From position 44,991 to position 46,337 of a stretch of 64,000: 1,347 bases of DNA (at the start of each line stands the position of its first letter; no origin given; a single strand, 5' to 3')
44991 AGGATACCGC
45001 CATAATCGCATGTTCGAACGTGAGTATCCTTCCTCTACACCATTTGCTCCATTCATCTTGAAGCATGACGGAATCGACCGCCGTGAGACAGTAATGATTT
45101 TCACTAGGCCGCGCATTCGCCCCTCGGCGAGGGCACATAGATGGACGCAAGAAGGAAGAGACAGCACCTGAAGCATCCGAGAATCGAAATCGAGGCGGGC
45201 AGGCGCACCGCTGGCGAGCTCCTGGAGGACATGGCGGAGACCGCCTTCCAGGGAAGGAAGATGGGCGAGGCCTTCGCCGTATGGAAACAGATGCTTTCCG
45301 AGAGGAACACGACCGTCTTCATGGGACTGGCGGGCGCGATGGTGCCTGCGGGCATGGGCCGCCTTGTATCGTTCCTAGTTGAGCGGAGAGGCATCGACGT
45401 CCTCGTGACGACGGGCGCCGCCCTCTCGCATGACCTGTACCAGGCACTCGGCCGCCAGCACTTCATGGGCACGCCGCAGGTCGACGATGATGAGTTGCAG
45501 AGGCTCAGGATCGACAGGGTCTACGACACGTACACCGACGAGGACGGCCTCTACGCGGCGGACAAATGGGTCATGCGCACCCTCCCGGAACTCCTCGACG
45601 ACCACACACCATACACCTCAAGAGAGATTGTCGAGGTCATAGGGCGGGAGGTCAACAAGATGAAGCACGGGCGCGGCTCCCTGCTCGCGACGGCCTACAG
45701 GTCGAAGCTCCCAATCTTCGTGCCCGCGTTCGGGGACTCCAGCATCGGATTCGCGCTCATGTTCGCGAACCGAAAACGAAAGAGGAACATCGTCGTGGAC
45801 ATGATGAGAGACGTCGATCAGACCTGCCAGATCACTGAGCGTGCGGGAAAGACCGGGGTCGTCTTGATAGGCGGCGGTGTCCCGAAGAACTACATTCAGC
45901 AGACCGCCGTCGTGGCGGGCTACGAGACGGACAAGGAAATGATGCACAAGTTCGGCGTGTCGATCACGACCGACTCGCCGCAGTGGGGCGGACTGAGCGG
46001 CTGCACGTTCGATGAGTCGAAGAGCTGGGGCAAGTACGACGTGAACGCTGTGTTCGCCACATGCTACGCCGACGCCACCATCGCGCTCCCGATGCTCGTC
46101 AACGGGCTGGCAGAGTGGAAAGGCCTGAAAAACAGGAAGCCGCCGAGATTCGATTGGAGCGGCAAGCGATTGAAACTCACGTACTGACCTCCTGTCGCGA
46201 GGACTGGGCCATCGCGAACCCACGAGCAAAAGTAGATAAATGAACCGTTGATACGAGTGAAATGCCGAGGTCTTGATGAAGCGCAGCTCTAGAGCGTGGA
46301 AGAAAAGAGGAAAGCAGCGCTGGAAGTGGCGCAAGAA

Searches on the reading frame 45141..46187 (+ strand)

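Call 23: search_protein_families(library=pfam, proteins=[window:45141-46187:+], max_evalue=0.1)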
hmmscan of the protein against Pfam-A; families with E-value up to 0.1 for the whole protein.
window:45141-46187:+ (348 aa): 1 family
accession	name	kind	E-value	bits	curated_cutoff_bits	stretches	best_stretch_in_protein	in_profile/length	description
PF01916.23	DS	-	2.6e-93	312.9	27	1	26-321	1-286/288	Deoxyhypusine synthase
